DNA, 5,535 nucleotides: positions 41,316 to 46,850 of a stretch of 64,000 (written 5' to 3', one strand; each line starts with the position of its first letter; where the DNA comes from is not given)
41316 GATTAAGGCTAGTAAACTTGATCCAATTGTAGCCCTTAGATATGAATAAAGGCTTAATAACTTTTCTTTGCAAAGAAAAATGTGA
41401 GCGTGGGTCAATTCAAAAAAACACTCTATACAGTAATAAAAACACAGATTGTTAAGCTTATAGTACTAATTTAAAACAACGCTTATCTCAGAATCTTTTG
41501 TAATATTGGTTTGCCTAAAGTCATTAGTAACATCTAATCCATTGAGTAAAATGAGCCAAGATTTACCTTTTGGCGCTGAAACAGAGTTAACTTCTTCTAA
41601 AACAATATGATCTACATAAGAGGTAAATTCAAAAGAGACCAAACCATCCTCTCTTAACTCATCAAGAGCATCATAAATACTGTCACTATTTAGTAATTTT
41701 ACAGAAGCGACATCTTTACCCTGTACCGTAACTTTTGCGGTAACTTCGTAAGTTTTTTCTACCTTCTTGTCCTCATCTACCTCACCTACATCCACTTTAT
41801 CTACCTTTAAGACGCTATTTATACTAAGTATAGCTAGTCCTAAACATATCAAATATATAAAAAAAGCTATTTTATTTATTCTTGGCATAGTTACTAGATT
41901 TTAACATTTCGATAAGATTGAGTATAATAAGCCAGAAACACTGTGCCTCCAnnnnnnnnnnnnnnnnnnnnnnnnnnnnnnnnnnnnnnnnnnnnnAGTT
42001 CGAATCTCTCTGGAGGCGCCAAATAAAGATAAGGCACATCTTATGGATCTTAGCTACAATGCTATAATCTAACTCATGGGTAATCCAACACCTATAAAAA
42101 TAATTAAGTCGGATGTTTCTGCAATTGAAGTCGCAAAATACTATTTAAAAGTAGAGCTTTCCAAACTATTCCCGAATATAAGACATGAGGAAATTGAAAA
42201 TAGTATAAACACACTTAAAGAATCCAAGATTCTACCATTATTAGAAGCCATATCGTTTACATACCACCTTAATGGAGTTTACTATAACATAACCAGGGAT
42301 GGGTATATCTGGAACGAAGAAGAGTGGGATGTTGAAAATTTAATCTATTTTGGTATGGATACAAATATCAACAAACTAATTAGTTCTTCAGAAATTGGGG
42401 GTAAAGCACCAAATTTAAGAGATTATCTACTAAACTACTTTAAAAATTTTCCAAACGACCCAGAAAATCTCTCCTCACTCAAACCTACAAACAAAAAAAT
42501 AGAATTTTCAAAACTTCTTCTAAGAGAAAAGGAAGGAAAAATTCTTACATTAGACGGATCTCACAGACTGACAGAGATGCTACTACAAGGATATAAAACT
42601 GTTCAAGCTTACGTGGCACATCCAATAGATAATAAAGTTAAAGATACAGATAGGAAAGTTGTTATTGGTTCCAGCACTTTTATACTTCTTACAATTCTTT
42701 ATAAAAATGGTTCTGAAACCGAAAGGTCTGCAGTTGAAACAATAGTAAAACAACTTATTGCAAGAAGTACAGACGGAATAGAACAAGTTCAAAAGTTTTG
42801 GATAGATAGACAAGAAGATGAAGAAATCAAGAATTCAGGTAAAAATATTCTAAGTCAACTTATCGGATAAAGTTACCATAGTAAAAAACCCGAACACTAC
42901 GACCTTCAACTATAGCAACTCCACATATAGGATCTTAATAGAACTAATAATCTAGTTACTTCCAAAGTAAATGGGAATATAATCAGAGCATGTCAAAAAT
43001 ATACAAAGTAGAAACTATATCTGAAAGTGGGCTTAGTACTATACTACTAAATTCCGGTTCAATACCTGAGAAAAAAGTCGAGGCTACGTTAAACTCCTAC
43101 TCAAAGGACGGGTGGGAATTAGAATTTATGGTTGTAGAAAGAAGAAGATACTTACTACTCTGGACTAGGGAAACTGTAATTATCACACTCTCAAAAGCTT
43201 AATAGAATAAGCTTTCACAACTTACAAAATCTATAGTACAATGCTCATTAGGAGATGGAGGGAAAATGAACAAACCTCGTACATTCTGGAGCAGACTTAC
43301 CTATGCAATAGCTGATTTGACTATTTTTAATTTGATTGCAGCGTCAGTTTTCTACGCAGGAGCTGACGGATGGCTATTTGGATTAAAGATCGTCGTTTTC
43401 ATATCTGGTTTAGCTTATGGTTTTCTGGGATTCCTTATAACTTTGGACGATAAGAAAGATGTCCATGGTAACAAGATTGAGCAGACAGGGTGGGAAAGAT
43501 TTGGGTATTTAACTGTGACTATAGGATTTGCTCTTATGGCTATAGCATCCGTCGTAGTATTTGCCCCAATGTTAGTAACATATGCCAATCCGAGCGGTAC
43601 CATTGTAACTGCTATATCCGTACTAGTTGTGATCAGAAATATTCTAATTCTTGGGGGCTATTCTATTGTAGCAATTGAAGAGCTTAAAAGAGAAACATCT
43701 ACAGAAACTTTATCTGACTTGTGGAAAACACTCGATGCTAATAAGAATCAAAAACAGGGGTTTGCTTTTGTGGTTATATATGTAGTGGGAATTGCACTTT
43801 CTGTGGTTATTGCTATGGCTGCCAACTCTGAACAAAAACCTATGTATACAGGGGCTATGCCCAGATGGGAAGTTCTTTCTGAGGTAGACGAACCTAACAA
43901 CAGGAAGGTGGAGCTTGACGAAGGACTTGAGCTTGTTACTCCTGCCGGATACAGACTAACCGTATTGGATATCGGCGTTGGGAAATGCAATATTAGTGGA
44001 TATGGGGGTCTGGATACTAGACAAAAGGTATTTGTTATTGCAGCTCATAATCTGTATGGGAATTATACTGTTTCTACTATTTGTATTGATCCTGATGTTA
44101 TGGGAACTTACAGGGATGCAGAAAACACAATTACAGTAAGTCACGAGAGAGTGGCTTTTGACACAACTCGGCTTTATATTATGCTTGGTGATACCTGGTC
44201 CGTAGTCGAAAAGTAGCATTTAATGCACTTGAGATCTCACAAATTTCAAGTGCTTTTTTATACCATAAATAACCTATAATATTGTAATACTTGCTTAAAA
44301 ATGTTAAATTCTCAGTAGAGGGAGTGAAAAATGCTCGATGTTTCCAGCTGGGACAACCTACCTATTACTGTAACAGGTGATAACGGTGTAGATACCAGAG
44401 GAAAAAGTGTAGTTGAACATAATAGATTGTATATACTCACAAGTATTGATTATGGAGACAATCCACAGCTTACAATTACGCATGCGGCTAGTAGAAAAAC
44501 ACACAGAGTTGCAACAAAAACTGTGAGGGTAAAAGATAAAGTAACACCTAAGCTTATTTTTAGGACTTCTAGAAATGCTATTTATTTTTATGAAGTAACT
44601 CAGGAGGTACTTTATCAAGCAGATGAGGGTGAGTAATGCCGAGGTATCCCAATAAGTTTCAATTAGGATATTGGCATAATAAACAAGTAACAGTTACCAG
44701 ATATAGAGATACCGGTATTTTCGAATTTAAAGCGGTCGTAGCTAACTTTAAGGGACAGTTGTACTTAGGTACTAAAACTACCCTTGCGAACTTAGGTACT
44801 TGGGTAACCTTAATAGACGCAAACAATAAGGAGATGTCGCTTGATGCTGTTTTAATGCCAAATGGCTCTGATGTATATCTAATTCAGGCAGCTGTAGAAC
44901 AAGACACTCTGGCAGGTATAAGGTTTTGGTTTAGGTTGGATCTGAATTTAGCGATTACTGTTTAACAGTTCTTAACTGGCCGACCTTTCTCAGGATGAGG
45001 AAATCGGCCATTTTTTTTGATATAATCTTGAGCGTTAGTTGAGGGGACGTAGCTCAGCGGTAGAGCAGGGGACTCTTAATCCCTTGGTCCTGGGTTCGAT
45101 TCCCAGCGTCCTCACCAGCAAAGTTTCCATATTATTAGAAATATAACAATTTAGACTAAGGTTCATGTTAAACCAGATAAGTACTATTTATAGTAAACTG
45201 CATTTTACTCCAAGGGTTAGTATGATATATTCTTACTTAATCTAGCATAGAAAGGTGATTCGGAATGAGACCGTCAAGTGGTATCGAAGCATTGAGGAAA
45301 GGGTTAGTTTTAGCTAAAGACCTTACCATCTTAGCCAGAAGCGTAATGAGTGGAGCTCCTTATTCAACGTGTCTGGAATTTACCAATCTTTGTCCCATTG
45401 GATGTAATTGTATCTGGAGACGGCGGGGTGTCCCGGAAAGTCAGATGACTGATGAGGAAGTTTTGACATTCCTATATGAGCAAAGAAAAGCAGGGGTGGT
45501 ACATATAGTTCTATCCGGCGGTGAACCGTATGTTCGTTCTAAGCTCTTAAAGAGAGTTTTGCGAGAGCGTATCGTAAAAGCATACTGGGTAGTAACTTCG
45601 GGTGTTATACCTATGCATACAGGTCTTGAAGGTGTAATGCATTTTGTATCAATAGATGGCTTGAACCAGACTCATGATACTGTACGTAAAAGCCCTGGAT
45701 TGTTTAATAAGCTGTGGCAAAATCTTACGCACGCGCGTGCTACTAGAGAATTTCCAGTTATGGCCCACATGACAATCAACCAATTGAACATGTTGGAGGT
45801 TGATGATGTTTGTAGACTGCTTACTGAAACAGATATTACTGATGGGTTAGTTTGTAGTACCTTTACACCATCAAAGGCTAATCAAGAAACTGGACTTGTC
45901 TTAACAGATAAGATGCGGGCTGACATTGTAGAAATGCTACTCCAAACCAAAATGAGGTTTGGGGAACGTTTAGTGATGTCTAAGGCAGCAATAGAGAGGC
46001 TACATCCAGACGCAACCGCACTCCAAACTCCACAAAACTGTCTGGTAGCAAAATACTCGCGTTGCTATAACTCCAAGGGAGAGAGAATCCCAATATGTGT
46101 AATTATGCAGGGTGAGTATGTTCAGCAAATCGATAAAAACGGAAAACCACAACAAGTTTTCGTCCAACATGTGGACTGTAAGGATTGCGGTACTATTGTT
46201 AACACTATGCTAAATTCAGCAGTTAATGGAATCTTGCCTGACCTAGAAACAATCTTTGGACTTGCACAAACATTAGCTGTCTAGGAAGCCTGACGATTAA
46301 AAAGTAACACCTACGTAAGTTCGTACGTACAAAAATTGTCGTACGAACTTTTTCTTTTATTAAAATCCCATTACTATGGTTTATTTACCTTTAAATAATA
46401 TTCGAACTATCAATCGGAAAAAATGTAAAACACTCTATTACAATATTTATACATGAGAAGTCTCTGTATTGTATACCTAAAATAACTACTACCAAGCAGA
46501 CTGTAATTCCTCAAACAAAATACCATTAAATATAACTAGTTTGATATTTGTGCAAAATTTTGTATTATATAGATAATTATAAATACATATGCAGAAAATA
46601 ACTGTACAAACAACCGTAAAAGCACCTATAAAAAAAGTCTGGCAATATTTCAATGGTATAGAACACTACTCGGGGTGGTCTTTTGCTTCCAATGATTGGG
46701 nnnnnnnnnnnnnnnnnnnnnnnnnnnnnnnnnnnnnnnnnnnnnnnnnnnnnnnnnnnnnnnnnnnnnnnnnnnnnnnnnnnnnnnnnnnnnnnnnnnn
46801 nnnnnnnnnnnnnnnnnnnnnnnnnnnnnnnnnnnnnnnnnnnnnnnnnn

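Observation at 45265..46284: Radical-SAM enzyme with non-canonical Cx3CxC motif plus C-terminal Cys cluster, sited next to tRNA-Lys in an accessory patch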

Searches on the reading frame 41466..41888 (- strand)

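Call 9: search_protein_families(library=pfam, proteins=[window:41466-41888:-], max_evalue=0.1)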
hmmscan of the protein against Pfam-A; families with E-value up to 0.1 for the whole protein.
window:41466-41888:- (140 aa): 1 family
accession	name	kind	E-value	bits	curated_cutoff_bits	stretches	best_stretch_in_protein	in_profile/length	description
PF03551.20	PadR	-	0.051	14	27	0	67-87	30-50/75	Transcriptional regulator PadR-like family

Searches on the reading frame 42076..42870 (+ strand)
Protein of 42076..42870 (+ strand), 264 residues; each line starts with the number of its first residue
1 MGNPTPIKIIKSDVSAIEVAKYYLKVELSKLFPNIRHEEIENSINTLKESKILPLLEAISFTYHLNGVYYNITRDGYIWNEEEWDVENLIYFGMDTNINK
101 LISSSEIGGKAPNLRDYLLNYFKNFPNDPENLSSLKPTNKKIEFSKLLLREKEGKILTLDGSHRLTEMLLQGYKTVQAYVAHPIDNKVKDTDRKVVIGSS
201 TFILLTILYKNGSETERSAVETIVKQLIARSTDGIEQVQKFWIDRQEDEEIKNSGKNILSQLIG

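Call 9: search_protein_families(library=pfam, proteins=[window:42076-42870:+], max_evalue=0.1)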
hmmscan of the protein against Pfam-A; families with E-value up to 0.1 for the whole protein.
window:42076-42870:+ (264 aa): 1 family
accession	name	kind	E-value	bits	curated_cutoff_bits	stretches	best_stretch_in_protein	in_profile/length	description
PF18496.6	ColG_sub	-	0.051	14.2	27.8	0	164-184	76-96/117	Collagenase G catalytic helper subdomain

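Call 58: search_protein_families(library=padloc, proteins=[window:42076-42870:+], max_evalue=0.01)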
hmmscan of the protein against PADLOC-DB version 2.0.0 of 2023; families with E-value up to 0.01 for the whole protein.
window:42076-42870:+ (264 aa): 0 families

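Call 59: search_protein_families(library=phrogs, proteins=[window:42076-42870:+], max_evalue=0.01)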
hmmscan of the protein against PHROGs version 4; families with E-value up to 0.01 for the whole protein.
window:42076-42870:+ (264 aa): 0 families

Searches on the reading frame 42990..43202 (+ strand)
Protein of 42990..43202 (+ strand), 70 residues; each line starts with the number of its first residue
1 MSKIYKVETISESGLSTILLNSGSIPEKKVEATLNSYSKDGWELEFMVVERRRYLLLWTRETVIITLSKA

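Call 9: search_protein_families(library=pfam, proteins=[window:42990-43202:+], max_evalue=0.1)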
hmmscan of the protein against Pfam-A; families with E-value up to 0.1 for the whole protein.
window:42990-43202:+ (70 aa): 1 family
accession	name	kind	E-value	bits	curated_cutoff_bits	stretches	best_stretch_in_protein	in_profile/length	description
PF13783.11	DUF4177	-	1.4e-06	28.8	25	1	5-68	3-63/65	Domain of unknown function (DUF4177)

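Call 58: search_protein_families(library=padloc, proteins=[window:42990-43202:+], max_evalue=0.01)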
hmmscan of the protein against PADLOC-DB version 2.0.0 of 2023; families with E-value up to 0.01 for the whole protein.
window:42990-43202:+ (70 aa): 0 families

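Call 59: search_protein_families(library=phrogs, proteins=[window:42990-43202:+], max_evalue=0.01)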
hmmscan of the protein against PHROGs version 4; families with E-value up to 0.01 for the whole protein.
window:42990-43202:+ (70 aa): 0 families

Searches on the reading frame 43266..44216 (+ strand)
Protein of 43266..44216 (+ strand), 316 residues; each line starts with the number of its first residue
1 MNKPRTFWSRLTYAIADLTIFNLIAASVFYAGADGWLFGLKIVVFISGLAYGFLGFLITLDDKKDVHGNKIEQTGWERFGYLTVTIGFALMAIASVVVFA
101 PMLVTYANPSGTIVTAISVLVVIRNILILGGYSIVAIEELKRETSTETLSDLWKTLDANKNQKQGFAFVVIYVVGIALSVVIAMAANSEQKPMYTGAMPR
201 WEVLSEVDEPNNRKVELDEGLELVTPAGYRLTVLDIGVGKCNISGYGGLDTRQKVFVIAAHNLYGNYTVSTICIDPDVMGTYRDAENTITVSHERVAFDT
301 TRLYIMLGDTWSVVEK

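Call 9: search_protein_families(library=pfam, proteins=[window:43266-44216:+], max_evalue=0.1)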
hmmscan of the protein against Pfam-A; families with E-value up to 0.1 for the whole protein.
window:43266-44216:+ (316 aa): 1 family
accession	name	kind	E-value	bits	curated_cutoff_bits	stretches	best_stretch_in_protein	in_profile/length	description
PF19554.4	DUF6077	-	0.0021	17.4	27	1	82-194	37-141/354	Family of unknown function (DUF6077)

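Call 58: search_protein_families(library=padloc, proteins=[window:43266-44216:+], max_evalue=0.01)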
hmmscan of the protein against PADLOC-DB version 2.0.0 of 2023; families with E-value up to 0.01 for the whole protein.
window:43266-44216:+ (316 aa): 0 families

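Call 59: search_protein_families(library=phrogs, proteins=[window:43266-44216:+], max_evalue=0.01)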
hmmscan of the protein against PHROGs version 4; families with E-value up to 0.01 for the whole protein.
window:43266-44216:+ (316 aa): 0 families

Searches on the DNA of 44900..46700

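Call 77: search_rna_families(source=window, start=44900, end=46700, threshold=evalue, max_evalue=1)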
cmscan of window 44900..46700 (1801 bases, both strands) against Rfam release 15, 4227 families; matches with E-value up to 1: 2.
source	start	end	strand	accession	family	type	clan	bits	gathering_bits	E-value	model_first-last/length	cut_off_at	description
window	45043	45114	+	RF00005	tRNA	Gene; tRNA;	CL00001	72.6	29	1.6e-15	1-71/71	no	tRNA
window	46292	46373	-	RF00637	mir-276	Gene; miRNA;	-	16.9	62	0.76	1-90/90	no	mir-276 microRNA precursor family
